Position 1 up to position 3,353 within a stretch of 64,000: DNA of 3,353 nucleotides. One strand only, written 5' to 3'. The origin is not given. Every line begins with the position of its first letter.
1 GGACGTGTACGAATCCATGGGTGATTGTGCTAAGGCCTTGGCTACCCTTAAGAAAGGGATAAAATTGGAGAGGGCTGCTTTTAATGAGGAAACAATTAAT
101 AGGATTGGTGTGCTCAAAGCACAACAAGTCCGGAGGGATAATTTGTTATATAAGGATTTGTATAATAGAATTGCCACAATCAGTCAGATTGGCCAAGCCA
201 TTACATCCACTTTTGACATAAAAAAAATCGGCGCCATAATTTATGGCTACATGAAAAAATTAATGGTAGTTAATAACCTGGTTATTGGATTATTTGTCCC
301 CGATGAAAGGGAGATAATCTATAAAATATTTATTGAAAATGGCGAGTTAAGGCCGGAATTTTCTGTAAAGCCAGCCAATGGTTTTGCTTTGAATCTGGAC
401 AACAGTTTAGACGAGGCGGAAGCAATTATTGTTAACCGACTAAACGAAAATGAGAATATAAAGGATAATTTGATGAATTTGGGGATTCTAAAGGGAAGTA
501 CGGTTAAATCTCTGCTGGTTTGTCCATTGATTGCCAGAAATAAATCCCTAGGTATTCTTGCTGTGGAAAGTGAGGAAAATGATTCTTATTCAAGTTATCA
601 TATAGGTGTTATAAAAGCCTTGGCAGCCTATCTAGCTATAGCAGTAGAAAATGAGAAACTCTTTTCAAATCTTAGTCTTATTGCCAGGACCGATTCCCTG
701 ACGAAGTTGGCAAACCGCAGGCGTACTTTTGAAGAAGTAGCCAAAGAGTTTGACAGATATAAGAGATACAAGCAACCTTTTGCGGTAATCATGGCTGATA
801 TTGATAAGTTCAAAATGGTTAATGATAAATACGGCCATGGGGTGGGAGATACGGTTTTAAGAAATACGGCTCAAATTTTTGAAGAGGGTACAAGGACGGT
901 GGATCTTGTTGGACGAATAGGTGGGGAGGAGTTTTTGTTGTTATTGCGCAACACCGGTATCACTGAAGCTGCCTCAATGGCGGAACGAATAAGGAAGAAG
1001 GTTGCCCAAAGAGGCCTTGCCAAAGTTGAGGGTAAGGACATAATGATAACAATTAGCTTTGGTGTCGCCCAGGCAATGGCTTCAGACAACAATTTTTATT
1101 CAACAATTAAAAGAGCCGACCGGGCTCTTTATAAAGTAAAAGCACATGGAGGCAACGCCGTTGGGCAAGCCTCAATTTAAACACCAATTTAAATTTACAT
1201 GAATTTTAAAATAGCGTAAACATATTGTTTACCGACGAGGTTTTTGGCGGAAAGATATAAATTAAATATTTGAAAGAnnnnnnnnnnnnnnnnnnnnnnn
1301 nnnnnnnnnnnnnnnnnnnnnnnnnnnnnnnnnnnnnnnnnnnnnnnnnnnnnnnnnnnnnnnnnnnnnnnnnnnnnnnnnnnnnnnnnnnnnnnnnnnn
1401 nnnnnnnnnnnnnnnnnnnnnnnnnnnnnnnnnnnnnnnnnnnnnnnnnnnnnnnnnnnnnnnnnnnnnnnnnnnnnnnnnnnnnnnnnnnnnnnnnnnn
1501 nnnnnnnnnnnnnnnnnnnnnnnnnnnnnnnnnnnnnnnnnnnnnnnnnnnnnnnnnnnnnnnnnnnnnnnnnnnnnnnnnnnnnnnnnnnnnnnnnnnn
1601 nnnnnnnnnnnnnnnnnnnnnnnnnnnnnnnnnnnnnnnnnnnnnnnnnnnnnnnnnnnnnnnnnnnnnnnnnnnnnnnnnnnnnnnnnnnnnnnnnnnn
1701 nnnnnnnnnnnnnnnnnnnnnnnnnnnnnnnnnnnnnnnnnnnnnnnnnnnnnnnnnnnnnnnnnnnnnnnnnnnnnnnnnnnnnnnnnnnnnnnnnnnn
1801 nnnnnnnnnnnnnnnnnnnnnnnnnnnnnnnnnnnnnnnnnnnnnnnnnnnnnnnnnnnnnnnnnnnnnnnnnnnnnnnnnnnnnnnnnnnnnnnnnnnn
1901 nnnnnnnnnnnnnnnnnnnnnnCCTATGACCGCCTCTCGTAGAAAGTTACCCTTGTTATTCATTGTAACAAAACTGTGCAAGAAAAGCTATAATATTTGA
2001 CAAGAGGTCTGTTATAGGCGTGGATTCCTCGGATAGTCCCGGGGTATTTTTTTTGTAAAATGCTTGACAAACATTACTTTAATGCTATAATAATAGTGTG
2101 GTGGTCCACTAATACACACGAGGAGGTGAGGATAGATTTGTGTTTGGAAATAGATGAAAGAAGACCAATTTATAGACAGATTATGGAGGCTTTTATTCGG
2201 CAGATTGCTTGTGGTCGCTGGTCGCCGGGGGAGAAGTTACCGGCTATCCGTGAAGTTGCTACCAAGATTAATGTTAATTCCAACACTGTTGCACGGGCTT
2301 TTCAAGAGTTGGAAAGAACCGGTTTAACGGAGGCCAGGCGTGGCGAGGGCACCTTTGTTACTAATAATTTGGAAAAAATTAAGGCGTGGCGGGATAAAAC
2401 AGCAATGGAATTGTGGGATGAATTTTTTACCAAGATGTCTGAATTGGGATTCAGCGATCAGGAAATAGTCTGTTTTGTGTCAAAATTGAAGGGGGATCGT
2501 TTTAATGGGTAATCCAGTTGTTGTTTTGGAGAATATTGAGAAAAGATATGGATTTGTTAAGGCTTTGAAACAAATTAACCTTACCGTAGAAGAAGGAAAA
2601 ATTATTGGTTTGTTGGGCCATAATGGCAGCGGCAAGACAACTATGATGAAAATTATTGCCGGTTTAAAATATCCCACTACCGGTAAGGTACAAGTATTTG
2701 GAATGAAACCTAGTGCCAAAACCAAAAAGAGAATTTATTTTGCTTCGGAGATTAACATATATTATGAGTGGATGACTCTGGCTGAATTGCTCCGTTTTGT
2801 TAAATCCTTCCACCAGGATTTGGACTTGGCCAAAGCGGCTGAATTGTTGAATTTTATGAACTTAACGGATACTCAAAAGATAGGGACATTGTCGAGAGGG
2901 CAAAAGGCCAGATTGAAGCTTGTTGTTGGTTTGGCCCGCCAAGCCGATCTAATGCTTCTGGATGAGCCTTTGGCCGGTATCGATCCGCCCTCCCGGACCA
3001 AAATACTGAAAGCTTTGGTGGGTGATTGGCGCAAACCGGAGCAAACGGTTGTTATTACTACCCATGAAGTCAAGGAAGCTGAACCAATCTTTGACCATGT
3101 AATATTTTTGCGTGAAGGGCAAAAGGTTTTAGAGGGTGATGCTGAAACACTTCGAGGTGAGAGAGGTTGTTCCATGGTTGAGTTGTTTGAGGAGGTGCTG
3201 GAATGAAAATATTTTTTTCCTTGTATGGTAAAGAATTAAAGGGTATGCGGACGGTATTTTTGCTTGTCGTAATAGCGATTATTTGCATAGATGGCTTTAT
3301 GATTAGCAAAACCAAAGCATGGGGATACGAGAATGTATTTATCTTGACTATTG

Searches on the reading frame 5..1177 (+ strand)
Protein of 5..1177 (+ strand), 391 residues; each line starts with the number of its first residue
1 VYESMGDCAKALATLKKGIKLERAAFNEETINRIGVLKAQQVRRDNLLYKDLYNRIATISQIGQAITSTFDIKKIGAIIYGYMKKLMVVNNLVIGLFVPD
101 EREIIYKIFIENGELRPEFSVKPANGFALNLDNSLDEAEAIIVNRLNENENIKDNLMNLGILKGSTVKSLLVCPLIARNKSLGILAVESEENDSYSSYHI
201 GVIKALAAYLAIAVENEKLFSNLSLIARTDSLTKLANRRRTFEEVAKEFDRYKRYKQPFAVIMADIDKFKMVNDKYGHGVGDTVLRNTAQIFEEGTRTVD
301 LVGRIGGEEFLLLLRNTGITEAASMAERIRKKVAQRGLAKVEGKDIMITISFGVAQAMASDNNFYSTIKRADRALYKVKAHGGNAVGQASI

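Call 30: search_protein_families(library=pfam, proteins=[window:5-1177:+])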
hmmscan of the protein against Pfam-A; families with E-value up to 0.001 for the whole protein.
window:5-1177:+ (391 aa): 4 families
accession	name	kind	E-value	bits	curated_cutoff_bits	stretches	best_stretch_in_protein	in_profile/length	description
PF00990.26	GGDEF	-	8.5e-44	149.6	23.8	1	228-384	2-160/161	Diguanylate cyclase, GGDEF domain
PF13185.12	GAF_2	-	5.7e-08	33.5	28.6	1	102-215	32-136/136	GAF domain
PF01590.32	GAF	-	1.7e-06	29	22.4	1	133-214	57-133/133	GAF domain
PF13492.12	GAF_3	-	1.1e-05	26.3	27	1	164-216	77-129/129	GAF domain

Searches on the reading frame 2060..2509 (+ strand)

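Call 48: search_protein_families(library=pfam, proteins=[window:2060-2509:+], max_evalue=0.00001)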
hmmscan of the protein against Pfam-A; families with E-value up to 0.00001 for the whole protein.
window:2060-2509:+ (150 aa): 1 family
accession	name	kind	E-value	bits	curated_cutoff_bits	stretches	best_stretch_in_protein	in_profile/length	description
PF00392.27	GntR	-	4.8e-16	58.6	27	1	38-100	2-64/64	Bacterial regulatory proteins, gntR family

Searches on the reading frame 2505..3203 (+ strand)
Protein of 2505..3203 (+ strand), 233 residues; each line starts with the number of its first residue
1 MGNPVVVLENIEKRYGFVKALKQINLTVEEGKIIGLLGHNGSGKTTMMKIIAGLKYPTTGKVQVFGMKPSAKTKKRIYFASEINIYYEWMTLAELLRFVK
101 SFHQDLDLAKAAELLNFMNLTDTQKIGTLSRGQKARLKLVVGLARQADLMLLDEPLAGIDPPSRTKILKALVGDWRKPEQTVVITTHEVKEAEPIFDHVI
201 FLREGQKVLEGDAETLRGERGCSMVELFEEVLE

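Call 48: search_protein_families(library=pfam, proteins=[window:2505-3203:+], max_evalue=0.00001)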
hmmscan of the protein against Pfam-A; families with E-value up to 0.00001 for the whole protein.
window:2505-3203:+ (233 aa): 2 families
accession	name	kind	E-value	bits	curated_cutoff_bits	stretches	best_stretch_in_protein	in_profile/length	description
PF00005.33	ABC_tran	-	7.7e-27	95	25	1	21-157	1-137/137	ABC transporter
PF13304.12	AAA_21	-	2.1e-09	38.3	27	0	119-188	228-299/304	AAA domain, putative AbiEii toxin, Type IV TA system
